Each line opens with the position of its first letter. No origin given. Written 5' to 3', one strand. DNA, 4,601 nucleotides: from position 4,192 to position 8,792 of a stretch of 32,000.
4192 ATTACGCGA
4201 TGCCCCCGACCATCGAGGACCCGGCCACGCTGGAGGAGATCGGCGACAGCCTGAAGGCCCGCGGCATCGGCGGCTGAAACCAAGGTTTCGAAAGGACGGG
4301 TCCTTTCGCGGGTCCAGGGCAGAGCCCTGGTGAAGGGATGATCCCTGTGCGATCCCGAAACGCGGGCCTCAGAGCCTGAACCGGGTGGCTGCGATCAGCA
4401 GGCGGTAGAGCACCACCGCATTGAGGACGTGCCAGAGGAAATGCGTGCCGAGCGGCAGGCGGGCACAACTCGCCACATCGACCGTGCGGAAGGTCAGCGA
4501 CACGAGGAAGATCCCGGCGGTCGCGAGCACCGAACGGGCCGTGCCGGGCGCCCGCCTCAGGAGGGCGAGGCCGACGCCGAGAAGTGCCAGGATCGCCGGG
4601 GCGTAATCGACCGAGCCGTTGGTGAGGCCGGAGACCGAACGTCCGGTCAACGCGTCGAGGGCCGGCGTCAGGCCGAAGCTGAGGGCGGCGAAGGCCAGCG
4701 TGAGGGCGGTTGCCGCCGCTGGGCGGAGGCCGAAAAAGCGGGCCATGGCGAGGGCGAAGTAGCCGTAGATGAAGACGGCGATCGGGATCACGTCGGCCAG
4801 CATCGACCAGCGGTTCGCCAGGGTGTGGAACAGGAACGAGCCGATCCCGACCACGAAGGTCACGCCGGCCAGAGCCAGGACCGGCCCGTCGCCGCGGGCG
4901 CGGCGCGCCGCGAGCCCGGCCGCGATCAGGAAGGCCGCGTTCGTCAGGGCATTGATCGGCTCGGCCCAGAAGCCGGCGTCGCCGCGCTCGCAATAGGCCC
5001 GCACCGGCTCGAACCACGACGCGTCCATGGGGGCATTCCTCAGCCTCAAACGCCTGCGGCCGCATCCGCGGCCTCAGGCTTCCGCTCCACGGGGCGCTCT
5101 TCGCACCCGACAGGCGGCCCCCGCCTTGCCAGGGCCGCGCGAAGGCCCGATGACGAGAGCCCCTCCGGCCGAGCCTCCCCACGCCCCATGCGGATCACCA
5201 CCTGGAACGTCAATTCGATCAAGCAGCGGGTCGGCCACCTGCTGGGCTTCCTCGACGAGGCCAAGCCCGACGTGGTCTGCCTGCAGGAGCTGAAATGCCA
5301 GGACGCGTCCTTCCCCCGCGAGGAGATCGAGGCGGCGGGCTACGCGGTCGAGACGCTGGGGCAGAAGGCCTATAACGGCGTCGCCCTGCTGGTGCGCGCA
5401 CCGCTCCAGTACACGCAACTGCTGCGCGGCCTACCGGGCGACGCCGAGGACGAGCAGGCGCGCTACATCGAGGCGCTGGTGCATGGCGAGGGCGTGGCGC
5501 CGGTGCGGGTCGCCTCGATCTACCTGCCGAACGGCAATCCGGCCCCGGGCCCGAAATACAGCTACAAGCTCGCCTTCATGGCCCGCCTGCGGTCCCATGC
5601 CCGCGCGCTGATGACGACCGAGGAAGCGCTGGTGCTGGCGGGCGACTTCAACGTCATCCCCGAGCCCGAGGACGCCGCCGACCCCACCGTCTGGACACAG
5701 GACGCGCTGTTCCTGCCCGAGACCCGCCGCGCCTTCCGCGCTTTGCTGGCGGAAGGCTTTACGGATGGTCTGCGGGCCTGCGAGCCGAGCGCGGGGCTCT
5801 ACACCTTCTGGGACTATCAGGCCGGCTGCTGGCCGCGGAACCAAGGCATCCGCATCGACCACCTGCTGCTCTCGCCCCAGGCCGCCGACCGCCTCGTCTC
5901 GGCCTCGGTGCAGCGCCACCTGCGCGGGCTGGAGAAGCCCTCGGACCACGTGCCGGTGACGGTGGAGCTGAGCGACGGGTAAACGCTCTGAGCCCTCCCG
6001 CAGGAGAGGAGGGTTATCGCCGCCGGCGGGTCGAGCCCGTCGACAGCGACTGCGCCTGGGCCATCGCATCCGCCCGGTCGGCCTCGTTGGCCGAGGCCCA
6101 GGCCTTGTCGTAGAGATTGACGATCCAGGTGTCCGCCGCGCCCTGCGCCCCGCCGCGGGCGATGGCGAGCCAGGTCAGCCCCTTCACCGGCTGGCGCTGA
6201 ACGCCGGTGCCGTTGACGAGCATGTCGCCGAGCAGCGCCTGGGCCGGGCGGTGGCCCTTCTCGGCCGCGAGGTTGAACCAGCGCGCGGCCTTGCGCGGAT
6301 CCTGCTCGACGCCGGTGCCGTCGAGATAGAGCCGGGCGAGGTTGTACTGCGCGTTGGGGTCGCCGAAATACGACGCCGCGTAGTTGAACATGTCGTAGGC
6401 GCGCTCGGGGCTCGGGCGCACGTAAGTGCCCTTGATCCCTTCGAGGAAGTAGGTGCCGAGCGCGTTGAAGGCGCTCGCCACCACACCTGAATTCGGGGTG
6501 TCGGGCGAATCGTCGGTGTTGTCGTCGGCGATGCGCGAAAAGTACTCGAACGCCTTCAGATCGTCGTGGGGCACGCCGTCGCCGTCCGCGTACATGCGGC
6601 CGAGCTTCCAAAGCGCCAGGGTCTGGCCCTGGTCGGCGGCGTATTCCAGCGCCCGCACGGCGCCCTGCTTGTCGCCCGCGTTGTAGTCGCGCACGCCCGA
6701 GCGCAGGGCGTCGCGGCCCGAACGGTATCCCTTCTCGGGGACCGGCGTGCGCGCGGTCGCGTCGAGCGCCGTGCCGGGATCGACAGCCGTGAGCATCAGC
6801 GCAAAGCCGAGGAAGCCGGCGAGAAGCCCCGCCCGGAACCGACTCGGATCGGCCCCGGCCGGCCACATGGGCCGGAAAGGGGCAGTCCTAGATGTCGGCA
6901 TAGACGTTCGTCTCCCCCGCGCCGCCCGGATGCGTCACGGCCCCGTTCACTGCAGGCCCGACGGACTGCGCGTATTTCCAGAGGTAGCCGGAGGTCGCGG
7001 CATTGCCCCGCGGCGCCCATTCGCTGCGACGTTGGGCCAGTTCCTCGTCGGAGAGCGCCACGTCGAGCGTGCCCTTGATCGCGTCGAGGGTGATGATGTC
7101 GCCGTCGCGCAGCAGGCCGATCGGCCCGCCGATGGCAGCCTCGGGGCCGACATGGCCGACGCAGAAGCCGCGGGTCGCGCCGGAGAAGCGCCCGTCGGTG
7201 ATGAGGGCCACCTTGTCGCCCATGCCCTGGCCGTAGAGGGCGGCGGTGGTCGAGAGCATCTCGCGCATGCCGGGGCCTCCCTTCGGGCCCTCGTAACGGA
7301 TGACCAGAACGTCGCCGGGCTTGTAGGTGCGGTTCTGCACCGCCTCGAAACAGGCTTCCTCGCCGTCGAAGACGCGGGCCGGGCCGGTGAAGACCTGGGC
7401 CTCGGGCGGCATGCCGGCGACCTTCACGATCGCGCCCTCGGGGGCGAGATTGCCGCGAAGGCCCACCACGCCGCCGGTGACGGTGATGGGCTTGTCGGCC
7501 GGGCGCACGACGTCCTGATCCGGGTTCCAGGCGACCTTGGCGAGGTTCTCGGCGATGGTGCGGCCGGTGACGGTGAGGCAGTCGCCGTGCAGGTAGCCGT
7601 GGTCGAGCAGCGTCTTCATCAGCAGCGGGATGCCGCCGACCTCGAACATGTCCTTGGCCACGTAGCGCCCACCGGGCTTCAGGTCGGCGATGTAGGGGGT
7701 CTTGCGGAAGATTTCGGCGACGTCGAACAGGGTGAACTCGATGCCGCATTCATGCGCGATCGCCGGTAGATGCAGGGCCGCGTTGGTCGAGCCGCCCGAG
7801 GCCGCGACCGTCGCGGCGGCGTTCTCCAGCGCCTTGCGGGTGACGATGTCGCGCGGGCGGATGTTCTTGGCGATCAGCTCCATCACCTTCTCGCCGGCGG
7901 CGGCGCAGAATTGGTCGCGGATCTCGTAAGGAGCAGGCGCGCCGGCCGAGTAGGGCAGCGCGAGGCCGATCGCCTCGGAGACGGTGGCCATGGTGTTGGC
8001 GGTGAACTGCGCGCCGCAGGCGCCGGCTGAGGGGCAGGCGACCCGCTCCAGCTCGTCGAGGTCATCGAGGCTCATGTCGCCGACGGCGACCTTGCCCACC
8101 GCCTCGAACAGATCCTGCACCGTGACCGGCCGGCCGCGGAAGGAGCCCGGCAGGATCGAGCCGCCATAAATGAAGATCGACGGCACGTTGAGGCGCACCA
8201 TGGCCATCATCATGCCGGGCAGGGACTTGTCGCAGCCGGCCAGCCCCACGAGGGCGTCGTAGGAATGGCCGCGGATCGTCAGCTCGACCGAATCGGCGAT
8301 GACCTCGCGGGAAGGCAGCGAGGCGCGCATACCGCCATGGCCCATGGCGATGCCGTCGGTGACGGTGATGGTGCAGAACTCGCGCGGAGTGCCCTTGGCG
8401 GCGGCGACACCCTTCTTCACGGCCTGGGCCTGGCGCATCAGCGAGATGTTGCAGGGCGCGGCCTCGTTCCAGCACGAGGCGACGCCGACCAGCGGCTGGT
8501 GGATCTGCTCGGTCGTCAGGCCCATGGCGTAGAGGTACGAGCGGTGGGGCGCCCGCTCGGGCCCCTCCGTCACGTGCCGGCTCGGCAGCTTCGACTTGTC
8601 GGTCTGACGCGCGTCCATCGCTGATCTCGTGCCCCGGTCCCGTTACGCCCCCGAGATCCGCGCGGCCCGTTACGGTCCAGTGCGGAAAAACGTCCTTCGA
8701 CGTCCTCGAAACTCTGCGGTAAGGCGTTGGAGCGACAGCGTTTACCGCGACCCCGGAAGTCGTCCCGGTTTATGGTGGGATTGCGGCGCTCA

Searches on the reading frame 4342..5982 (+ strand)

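Call 9: search_protein_families(library=pfam, max_evalue=0.01, proteins=[window:4342-5982:+])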
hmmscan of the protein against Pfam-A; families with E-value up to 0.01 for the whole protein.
window:4342-5982:+ (546 aa): 1 family
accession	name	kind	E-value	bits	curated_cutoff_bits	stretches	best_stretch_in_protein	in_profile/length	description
PF03372.29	Exo_endo_phos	-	2.7e-28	99.6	24.5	1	287-536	2-225/225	Endonuclease/Exonuclease/phosphatase family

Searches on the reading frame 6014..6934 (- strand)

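Call 9: search_protein_families(library=pfam, max_evalue=0.01, proteins=[window:6014-6934:-])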
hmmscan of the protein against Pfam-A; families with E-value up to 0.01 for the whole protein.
window:6014-6934:- (306 aa): 2 families
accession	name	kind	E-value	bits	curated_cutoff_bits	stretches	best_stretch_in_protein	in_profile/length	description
PF08238.18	Sel1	-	2.6e-29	101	30.7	2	193-228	1-36/36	Sel1 repeat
PF07219.19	HemY_N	-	0.0016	18.9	31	1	35-106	21-92/107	HemY protein N-terminus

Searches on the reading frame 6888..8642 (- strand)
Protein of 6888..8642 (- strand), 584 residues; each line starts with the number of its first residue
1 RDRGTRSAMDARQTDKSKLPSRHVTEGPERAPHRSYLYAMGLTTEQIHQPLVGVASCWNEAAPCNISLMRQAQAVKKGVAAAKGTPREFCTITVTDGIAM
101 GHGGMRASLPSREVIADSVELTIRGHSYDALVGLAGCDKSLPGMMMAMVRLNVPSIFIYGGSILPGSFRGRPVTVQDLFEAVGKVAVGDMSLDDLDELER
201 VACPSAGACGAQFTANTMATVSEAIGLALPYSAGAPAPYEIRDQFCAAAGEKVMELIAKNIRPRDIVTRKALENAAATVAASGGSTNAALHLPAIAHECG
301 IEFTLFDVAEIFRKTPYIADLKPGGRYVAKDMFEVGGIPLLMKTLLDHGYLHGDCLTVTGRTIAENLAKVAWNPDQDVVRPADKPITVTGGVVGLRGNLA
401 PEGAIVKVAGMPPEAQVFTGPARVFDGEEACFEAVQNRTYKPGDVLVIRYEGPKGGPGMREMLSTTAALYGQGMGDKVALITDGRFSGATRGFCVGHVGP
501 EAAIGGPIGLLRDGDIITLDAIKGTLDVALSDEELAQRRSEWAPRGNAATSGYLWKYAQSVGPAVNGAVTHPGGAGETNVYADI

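Call 9: search_protein_families(library=pfam, max_evalue=0.01, proteins=[window:6888-8642:-])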
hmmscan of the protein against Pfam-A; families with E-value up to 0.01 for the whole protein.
window:6888-8642:- (584 aa): 2 families
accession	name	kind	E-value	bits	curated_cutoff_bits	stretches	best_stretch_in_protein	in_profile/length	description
PF00920.27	ILVD_EDD_N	-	1e-124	416.3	27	1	49-366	1-316/316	Dihydroxy-acid/6-phosphogluconate dehydratase N-terminal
PF24877.1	ILV_EDD_C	-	4.4e-75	251.7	27.7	1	377-568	1-191/191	Dihydroxy-acid/6-phosphogluconate dehydratase C-terminal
